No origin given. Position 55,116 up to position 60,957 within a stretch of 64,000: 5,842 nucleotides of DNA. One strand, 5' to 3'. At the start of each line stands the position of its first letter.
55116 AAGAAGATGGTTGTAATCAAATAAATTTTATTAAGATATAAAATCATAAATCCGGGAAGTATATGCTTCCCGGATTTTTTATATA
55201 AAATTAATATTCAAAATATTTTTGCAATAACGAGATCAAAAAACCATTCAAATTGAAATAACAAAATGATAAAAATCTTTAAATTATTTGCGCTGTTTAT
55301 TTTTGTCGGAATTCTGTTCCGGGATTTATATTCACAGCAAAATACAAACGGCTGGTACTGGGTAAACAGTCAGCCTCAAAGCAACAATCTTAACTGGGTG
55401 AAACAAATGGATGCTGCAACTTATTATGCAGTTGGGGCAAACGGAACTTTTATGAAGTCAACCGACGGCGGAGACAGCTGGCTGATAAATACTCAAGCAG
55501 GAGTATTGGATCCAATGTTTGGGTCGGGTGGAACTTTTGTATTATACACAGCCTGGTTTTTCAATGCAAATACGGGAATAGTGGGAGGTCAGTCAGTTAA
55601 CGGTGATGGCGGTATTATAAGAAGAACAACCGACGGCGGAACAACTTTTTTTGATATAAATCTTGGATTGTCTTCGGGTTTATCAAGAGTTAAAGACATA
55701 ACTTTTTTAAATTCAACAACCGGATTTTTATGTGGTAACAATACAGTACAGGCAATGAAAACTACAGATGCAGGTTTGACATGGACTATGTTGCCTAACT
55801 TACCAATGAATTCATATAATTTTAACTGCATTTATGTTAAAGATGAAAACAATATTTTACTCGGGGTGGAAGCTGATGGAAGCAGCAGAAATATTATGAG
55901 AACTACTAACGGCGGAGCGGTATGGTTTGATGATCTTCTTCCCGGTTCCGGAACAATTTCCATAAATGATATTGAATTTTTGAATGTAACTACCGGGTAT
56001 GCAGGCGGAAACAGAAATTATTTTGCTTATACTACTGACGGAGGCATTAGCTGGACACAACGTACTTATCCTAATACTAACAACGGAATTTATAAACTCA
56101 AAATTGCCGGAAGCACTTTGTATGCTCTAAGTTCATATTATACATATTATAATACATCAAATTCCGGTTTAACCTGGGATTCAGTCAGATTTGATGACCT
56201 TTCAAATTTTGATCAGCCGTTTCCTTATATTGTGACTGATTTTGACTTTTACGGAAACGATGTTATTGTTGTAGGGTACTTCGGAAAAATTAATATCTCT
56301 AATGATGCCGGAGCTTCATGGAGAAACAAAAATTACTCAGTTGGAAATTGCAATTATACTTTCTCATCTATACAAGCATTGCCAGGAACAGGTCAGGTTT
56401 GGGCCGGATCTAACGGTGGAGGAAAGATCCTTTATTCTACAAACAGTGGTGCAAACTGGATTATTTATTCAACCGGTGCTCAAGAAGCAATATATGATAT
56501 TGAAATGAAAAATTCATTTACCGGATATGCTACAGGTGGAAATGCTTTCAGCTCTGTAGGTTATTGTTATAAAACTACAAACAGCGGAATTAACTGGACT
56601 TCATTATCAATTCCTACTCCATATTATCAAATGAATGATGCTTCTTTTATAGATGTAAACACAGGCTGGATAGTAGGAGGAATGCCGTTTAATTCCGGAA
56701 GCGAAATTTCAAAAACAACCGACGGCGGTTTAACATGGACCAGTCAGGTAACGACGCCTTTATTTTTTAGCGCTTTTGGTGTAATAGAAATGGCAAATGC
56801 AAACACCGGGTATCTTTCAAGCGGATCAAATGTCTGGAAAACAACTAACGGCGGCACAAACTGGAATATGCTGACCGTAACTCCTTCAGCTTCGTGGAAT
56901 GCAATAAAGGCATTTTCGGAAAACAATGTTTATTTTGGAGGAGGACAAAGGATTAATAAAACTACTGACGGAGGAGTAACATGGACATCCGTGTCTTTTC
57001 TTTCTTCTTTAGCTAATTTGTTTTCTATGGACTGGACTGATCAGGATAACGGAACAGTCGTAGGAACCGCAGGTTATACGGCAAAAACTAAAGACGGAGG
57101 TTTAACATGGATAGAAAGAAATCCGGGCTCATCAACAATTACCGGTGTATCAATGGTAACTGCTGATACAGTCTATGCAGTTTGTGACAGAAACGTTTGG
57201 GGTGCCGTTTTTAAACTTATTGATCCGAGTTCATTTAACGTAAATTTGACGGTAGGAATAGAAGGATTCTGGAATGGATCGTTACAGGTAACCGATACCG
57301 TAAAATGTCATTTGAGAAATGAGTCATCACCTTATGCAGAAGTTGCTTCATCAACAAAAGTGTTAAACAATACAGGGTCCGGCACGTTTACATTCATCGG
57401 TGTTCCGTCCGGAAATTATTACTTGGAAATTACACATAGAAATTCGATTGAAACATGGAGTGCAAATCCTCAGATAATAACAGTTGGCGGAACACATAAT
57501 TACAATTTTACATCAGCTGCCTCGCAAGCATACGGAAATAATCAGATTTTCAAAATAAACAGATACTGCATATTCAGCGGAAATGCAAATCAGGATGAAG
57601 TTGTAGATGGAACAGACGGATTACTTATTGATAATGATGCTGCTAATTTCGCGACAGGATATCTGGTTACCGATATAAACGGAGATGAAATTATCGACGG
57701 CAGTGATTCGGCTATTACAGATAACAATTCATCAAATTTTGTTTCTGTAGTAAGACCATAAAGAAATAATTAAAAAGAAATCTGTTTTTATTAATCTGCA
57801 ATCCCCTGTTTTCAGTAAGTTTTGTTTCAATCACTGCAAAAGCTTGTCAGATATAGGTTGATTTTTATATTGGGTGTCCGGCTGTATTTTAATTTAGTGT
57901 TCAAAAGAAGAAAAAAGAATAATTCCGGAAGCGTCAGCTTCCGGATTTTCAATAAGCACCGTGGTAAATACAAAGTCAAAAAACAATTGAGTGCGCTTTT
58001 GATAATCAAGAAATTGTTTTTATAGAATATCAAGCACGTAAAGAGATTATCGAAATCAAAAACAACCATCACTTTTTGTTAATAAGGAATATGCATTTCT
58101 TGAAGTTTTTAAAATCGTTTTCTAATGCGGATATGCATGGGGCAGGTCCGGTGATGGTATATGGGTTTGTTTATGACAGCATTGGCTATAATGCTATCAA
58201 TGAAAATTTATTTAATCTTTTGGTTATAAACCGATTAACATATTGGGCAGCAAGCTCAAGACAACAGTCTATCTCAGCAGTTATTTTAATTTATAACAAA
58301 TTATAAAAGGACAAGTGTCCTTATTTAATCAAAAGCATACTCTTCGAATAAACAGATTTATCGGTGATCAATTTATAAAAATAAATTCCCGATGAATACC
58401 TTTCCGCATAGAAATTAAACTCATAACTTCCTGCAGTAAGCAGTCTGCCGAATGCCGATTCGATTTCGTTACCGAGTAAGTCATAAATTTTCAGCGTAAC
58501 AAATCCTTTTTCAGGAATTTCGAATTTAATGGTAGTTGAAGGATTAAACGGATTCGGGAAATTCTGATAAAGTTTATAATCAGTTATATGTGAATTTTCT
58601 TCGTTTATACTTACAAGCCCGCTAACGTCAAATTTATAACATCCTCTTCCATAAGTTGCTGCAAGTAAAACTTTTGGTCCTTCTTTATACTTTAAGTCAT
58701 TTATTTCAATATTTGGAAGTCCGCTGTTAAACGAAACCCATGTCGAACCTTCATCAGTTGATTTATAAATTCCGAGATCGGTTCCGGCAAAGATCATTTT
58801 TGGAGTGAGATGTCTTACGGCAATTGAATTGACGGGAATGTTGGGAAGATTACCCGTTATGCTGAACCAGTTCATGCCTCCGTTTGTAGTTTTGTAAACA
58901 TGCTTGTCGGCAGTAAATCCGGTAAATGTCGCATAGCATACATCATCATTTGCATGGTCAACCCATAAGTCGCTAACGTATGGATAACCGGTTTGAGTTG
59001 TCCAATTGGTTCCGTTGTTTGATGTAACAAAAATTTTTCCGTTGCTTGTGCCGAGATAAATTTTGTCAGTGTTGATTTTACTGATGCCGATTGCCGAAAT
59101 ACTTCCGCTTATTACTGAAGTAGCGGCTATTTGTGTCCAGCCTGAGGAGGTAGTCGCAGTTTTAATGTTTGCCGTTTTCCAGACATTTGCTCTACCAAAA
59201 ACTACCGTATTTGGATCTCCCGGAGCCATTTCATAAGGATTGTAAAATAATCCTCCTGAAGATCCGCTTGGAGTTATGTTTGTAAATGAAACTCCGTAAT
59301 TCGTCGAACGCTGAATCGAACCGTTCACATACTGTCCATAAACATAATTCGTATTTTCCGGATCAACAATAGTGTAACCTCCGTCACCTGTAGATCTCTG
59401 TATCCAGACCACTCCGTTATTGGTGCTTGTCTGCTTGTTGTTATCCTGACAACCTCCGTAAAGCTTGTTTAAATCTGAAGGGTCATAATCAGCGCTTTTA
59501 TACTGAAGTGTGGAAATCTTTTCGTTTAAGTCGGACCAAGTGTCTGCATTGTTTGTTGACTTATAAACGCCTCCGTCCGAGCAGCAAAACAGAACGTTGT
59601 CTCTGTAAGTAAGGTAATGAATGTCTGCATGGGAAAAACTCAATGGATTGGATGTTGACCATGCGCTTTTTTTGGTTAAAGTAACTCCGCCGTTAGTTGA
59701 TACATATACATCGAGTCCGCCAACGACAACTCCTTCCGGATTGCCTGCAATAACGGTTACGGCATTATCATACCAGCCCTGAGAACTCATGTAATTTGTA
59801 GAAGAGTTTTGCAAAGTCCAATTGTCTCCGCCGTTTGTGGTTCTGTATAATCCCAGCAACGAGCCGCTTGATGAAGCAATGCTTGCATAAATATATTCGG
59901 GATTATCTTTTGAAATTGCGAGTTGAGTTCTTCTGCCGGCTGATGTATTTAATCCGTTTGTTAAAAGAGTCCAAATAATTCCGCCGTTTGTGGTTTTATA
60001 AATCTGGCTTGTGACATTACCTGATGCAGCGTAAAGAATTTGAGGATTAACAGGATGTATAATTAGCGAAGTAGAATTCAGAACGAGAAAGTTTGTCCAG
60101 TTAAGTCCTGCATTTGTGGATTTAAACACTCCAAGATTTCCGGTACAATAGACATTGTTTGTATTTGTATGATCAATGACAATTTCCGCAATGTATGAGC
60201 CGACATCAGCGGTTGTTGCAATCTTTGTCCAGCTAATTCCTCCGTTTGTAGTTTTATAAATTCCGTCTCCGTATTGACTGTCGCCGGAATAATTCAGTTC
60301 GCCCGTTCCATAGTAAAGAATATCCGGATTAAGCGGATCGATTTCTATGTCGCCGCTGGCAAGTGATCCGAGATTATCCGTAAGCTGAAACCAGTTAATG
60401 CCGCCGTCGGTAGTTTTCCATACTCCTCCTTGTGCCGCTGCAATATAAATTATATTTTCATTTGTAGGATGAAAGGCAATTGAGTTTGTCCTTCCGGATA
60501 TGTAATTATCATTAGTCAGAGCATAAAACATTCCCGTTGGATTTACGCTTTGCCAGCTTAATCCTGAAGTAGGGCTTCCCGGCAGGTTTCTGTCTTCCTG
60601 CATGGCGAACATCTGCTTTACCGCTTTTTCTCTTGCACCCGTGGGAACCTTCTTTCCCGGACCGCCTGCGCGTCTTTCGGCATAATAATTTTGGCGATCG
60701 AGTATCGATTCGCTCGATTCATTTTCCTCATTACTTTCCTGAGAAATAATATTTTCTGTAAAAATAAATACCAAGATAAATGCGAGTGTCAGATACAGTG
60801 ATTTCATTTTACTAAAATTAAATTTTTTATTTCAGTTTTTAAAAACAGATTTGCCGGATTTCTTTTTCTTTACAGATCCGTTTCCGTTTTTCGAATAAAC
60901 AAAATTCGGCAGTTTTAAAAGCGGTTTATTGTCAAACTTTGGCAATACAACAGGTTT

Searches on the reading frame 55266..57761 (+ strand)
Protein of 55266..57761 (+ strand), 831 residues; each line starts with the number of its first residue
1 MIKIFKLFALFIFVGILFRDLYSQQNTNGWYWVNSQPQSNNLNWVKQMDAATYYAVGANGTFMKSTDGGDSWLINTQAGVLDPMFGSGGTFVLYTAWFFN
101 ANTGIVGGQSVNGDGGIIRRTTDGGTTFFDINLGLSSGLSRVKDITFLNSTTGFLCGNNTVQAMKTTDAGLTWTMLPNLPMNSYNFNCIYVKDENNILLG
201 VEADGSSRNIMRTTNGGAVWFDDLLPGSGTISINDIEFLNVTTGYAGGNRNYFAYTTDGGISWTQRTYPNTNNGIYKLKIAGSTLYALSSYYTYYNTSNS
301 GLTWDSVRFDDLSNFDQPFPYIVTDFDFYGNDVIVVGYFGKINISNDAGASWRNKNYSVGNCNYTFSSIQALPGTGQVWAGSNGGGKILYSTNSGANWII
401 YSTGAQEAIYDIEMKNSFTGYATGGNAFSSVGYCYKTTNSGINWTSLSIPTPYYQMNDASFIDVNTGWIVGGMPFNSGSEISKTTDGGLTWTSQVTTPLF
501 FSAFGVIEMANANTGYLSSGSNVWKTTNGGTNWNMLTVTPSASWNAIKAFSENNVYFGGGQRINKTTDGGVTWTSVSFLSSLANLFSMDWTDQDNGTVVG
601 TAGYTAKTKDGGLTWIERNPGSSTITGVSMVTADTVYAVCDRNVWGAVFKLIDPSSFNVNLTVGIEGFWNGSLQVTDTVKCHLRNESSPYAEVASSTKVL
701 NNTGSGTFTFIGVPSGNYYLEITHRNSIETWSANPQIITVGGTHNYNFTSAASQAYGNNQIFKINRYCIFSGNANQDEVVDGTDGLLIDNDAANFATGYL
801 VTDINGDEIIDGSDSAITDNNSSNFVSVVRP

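Call 57: search_protein_families(library=pfam, proteins=[window:55266-57761:+], max_evalue=0.0001)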
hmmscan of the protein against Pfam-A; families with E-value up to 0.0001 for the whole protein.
window:55266-57761:+ (831 aa): 1 family
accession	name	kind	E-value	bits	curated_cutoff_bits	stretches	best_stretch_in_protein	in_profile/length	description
PF14870.12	PSII_BNR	-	8.3e-25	88.1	27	0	442-575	7-139/303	Photosynthesis system II assembly factor YCF48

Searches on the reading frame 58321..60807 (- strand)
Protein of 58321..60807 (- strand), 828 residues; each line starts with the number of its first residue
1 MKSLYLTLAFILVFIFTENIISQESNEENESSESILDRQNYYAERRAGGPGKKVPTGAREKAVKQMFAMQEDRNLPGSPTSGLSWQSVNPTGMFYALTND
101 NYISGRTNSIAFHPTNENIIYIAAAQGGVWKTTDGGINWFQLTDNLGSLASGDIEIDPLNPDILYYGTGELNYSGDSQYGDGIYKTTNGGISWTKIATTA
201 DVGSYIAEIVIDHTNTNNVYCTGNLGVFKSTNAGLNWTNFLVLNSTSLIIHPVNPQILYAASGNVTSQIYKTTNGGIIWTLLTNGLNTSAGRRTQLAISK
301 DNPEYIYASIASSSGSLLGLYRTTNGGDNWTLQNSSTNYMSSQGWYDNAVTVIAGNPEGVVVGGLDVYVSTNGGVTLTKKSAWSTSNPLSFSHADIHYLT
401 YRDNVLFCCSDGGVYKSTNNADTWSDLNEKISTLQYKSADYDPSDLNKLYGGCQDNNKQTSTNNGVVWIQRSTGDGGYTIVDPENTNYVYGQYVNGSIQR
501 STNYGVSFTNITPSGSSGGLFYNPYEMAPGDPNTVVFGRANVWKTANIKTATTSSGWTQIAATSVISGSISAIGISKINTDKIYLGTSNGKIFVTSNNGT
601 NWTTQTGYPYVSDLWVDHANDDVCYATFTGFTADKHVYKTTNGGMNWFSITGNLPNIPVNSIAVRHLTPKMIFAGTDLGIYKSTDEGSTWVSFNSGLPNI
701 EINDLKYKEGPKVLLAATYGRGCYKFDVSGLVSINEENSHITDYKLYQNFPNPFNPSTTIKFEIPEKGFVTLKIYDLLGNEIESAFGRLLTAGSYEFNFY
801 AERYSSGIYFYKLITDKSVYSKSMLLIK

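Call 57: search_protein_families(library=pfam, proteins=[window:58321-60807:-], max_evalue=0.0001)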
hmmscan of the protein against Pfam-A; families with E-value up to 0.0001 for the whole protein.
window:58321-60807:- (828 aa): 3 families
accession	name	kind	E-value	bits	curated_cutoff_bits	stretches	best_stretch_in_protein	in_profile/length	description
PF15902.12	Sortilin-Vps10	-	1.4e-27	97.1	33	2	104-222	26-135/446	Sortilin, neurotensin receptor 3,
PF14870.12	PSII_BNR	-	1.2e-08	35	27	0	183-426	40-268/303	Photosynthesis system II assembly factor YCF48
PF18962.6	Por_Secre_tail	-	2.5e-07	31.3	27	1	750-822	2-72/75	Secretion system C-terminal sorting domain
